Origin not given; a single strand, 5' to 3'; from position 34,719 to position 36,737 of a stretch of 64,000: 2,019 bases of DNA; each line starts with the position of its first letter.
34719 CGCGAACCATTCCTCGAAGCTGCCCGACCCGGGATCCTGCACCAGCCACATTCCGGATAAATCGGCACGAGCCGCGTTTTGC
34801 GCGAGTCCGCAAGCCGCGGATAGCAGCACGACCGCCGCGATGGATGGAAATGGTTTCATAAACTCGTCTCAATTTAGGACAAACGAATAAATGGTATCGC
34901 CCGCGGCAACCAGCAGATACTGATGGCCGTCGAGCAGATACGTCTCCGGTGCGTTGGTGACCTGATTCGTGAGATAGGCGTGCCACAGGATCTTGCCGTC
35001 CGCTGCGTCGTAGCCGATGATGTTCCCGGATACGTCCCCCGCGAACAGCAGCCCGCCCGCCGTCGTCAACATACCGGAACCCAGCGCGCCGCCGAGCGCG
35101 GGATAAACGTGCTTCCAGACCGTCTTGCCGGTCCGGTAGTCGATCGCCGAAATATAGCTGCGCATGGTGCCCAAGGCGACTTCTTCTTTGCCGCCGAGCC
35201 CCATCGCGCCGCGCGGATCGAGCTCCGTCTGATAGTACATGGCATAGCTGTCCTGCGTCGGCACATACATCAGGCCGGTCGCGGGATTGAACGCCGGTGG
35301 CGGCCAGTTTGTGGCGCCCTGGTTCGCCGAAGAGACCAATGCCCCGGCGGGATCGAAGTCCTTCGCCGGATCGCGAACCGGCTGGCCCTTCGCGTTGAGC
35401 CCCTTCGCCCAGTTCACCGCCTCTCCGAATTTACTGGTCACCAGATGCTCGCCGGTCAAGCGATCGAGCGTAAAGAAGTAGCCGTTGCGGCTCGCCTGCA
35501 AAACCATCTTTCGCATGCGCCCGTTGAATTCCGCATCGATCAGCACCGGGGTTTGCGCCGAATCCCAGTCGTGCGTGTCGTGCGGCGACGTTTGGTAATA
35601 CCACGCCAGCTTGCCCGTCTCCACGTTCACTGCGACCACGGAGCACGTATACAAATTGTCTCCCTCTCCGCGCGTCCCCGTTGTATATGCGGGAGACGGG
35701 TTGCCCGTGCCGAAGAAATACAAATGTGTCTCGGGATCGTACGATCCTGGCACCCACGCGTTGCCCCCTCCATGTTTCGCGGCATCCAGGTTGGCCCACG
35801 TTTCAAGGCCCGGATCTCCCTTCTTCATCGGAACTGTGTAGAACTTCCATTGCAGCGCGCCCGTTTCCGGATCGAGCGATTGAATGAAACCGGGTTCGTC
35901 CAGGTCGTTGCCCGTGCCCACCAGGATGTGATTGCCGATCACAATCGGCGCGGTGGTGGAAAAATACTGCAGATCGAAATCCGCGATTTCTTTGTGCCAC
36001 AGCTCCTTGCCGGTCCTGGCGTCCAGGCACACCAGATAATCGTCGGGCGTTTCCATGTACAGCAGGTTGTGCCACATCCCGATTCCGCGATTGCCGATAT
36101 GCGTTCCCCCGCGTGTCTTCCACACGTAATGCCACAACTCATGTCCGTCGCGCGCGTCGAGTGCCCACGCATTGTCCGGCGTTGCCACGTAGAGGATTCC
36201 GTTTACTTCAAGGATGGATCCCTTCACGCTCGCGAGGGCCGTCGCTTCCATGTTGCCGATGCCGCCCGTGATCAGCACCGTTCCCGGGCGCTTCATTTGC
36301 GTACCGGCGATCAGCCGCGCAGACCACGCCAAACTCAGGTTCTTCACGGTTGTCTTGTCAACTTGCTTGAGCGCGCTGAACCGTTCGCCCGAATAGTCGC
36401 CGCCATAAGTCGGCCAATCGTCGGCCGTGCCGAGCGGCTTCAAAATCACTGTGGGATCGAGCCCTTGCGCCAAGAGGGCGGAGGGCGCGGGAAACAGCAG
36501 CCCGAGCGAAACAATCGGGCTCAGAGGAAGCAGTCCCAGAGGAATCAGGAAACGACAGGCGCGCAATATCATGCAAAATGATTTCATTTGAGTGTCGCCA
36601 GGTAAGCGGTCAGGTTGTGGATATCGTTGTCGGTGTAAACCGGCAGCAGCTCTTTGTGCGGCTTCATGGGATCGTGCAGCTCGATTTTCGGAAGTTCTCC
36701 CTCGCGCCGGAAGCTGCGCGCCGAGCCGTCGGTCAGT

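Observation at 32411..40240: Module II: PQQ dehydrogenase, two dihaem cytochromes, Tat TIM barrel and a C2-C1 pair, joined to a cytoplasmic ROK kinase, Gfo/Idh/MocA and TIM barrel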

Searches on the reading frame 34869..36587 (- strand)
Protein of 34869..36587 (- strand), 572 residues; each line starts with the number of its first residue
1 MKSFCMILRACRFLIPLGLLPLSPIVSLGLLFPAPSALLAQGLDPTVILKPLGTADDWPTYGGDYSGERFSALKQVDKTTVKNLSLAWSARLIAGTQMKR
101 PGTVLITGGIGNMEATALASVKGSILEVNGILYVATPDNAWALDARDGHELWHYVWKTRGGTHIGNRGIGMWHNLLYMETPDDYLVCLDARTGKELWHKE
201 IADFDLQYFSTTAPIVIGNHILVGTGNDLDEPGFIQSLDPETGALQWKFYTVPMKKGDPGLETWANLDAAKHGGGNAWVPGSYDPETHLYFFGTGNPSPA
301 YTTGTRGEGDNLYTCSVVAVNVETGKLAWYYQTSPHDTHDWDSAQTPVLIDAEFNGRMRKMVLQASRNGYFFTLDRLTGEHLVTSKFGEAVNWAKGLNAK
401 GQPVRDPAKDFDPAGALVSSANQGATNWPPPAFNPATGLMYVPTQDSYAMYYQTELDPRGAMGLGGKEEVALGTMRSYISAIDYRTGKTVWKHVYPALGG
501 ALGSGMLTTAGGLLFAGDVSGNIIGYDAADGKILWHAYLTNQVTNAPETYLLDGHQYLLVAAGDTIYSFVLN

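Call 4: search_protein_families(library=pfam, proteins=[window:34869-36587:-], max_evalue=0.01)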
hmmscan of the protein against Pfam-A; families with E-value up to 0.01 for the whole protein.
window:34869-36587:- (572 aa): 4 families
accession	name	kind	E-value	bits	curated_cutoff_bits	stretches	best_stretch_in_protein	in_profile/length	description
PF01011.28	PQQ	-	8.7e-77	259.6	26.7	2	58-383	1-336/595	Glucose/ethanol/alcohol dehydrogenase, beta-propeller domain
PF13360.13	PQQ_2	-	2.6e-31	109.5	27.6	3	477-568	3-87/233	Outer membrane protein assembly factor BamB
PF13570.13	Beta-prop_ACSF4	-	1e-10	42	133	1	468-547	20-97/329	Beta-alanine-activating enzyme, beta-propeller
PF25293.1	Beta-prop_EMC1_N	-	0.00059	20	34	0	468-568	32-133/219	EMC1 N-terminal beta-propeller domain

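Call 11: search_protein_families(library=ncbifam, proteins=[window:34869-36587:-], max_evalue=0.01)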
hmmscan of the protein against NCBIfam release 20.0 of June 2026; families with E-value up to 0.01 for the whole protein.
window:34869-36587:- (572 aa): 6 families
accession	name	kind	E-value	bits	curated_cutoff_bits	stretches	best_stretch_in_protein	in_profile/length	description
TIGR04528.1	acido_non_PQQ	subfamily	4.4e-227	754.7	650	1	55-571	3-493/493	acido-empty-quinoprotein group A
TIGR03075.1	PQQ_enz_alc_DH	subfamily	2.7e-114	382.7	480.05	1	49-563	12-527/530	PQQ-dependent dehydrogenase, methanol/ethanol family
TIGR03074.1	PQQ_membr_DH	subfamily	1e-54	185.7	832.65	3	207-386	324-505/783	membrane-bound PQQ-dependent dehydrogenase, glucose/quinate/shikimate family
TIGR03300.1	assembly_YfgL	equivalog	1.7e-19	69.8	285.2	2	477-548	75-142/377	outer membrane protein assembly factor BamB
NF008351.0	PRK11138.1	equivalog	1.1e-13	50.4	423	2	140-249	81-186/394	outer membrane protein assembly factor BamB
NF041516.1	PA2928_fam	subfamily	6.2e-06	25.8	70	0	472-493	64-85/376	PA2928 family protein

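Call 13: search_solved_structures(query=window:34869-36587:-, max_evalue=0.001)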
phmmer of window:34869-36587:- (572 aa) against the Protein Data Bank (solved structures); distinct sequences matched with E-value up to 0.001: 31.
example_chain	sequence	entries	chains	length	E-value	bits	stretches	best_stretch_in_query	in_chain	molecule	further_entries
1kv9_A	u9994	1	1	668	4.4e-78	266.4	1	42-563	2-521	TYPE II QUINOHEMOPROTEIN ALCOHOL DEHYDROGENASE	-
1kb0_A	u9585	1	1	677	8.2e-71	242.3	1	36-563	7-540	quinohemoprotein alcohol dehydrogenase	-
1yiq_A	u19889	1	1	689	4.5e-69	236.6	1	121-563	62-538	Quinohemoprotein alcohol dehydrogenase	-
6zcw_A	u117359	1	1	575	2e-63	217.9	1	128-563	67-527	Quinoprotein ethanol dehydrogenase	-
6zcv_A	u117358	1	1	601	2.7e-63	217.5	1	128-563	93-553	Quinoprotein ethanol dehydrogenase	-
6dam_A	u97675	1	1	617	6.1e-60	206.4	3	242-563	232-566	Lanthanide-dependent methanol dehydrogenase XoxF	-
8gy2_A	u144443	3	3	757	1.1e-55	192.4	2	53-451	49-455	Alcohol dehydrogenase (quinone), dehydrogenase subunit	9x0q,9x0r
4mae_A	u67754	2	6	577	3.7e-49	170.8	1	63-563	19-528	Methanol dehydrogenase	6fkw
22vi_A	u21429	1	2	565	4.5e-49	170.5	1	54-568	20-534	Quinohemoprotein alcohol dehydrogenase ADH-IIG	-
1g72_A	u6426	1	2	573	4.5e-47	163.9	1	50-558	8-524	METHANOL DEHYDROGENASE HEAVY SUBUNIT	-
2ad6_A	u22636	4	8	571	4.9e-47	163.8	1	50-558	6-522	Methanol dehydrogenase subunit 1 | METHANOL DEHYDROGENASE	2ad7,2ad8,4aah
7o6z_A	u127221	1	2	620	5.5e-47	163.6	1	121-563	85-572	Methanol dehydrogenase (Cytochrome c) subunit 1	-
1flg_A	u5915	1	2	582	6.2e-47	163.5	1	127-563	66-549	PROTEIN (QUINOPROTEIN ETHANOL DEHYDROGENASE)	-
4tqo_B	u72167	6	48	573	1.7e-45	158.7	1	120-563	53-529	Methanol dehydrogenase protein, large subunit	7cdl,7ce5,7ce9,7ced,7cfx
1lrw_A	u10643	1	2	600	2.3e-45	158.3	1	57-563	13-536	methanol dehydrogenase subunit 1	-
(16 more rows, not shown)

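Call 14: search_solved_structures(query=window:34869-36587:-, max_evalue=1e-60, show_alignments=4)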
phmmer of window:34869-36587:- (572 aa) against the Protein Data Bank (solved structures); distinct sequences matched with E-value up to 1e-60: 5.
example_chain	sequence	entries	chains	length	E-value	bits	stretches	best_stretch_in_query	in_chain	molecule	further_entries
1kv9_A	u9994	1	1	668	4.4e-78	266.4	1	42-563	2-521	TYPE II QUINOHEMOPROTEIN ALCOHOL DEHYDROGENASE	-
1kb0_A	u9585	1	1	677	8.2e-71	242.3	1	36-563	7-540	quinohemoprotein alcohol dehydrogenase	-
1yiq_A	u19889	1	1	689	4.5e-69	236.6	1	121-563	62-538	Quinohemoprotein alcohol dehydrogenase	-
6zcw_A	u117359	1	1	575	2e-63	217.9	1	128-563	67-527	Quinoprotein ethanol dehydrogenase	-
6zcv_A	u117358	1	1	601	2.7e-63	217.5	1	128-563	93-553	Quinoprotein ethanol dehydrogenase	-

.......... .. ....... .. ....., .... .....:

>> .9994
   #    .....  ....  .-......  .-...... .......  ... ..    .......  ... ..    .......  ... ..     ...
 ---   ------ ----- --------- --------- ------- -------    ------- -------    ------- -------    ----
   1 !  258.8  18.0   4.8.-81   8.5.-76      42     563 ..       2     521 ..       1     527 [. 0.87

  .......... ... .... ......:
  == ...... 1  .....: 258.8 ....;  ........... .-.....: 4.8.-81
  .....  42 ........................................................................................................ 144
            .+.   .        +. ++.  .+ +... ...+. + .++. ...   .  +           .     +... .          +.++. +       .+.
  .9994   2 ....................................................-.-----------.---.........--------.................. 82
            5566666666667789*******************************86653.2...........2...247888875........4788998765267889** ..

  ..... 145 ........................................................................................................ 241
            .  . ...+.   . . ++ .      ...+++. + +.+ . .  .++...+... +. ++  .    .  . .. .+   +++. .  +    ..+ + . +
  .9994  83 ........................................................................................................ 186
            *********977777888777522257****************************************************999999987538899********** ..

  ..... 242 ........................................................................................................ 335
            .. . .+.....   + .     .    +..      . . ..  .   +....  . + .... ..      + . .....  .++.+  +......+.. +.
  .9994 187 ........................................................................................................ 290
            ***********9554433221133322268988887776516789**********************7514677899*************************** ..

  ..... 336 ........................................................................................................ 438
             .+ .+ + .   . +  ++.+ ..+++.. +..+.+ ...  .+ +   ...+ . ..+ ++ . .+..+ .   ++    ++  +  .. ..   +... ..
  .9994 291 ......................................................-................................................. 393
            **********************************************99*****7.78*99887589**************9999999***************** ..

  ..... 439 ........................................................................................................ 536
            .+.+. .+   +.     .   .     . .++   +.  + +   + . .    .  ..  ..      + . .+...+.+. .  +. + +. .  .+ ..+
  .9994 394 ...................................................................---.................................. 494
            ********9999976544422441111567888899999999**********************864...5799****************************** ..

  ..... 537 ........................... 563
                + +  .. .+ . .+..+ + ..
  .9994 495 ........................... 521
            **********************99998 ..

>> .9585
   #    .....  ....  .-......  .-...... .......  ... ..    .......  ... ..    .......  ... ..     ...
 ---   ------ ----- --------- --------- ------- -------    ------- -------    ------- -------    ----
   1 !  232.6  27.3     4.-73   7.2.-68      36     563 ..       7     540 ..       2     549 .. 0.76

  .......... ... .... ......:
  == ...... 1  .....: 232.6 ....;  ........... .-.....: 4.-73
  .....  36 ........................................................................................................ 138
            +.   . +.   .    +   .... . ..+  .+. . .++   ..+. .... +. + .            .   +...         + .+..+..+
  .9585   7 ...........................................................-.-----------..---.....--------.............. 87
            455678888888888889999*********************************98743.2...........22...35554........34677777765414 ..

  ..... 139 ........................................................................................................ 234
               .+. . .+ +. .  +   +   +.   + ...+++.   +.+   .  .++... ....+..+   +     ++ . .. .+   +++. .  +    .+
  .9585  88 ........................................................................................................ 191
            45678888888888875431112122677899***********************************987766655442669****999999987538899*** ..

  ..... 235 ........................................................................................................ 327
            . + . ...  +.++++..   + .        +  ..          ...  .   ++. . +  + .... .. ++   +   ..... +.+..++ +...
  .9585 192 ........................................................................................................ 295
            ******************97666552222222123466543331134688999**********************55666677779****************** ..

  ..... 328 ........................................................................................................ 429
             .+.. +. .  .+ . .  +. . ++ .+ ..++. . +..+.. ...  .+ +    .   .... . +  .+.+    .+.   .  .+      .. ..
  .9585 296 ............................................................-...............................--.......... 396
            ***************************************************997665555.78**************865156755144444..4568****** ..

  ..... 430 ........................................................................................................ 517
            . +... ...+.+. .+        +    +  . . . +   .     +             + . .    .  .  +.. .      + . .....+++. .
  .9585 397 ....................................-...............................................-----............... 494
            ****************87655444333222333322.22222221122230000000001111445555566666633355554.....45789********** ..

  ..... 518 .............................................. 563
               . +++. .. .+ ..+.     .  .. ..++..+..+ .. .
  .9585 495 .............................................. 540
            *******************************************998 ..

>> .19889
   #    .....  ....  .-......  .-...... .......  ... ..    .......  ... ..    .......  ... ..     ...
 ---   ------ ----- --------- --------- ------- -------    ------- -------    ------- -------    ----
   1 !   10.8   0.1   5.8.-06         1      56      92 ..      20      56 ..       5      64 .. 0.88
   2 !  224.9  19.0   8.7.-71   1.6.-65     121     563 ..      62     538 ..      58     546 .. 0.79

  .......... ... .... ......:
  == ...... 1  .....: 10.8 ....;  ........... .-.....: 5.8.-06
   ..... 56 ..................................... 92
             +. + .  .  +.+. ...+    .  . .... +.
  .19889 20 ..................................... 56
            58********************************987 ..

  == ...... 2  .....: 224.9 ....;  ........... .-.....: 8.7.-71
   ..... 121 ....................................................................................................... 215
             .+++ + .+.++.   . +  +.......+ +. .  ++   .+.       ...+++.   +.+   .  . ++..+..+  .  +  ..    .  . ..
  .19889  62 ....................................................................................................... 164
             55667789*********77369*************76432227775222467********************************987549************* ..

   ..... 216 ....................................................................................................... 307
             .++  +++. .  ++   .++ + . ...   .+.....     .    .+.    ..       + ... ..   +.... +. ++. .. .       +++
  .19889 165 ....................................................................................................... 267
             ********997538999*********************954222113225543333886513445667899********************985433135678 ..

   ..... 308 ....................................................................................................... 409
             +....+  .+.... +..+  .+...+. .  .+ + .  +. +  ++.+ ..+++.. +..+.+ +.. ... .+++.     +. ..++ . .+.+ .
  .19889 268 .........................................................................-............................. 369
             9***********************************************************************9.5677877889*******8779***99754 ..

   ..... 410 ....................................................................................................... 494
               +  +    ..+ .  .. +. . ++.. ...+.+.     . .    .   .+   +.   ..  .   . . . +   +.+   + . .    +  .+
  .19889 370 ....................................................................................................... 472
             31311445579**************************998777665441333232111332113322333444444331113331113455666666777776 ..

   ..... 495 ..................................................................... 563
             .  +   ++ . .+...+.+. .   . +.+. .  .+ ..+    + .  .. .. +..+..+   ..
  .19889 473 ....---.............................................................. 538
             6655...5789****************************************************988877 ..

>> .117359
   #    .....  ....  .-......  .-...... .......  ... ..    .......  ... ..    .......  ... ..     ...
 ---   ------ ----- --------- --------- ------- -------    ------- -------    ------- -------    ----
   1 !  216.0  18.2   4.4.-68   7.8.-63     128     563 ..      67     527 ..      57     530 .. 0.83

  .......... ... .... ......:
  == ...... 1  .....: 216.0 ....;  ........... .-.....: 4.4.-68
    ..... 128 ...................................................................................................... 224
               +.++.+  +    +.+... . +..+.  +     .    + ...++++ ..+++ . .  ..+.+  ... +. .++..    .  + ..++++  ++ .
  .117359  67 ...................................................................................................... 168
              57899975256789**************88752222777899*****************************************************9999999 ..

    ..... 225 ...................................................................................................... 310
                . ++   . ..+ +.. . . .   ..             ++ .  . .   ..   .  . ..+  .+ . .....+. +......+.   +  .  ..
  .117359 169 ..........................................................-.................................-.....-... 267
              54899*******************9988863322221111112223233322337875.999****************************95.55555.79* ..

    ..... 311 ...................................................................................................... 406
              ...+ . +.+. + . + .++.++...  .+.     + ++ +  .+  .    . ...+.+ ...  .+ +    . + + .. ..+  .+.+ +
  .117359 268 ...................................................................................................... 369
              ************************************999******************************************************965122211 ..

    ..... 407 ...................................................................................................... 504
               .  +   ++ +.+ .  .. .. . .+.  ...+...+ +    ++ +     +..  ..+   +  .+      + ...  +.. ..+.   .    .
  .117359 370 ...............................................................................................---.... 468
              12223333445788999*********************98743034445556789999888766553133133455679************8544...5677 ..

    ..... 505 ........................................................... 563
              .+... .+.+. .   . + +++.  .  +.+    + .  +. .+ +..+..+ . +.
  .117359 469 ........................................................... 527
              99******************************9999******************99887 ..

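Call 52: find_related_loci(query=A3, collection=metagenome_contigs, flank=10000)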
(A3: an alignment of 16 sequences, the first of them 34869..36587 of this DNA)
Query A3 (572 aa) in metagenome_contigs; peptide patterns used: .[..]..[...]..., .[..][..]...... (x = any residue, [..] = any of these).
600 stretches matched a pattern (row limit reached: there are more); 589 encode a relative of the query (tblastn E <= 1e-3); the best 80 are kept; 80 distinct loci.
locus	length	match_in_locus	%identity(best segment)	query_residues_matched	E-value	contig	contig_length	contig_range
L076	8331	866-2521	85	22-572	0e+0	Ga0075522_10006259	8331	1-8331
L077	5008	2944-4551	86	36-571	0e+0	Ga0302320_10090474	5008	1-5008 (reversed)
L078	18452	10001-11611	81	35-571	0e+0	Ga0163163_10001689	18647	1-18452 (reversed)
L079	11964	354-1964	81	35-571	0e+0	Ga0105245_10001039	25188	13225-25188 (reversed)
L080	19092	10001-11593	81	41-571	0e+0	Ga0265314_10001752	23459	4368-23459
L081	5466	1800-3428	77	30-572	0e+0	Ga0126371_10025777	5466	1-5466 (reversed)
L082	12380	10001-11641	76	25-571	0e+0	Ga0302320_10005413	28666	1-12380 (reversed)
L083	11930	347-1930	81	44-571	0e+0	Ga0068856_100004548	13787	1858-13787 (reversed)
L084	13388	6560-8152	81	41-571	0e+0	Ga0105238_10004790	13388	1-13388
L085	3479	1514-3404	80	44-571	0e+0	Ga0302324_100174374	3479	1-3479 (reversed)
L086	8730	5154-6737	80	44-571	0e+0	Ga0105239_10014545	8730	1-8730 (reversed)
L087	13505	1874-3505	75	26-572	0e+0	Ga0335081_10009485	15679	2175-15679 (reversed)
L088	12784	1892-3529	69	31-571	0e+0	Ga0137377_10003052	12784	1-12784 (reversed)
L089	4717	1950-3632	68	19-571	0e+0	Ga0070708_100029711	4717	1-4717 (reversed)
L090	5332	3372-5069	67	1-571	0e+0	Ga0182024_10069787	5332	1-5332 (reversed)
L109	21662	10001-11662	65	35-571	0e+0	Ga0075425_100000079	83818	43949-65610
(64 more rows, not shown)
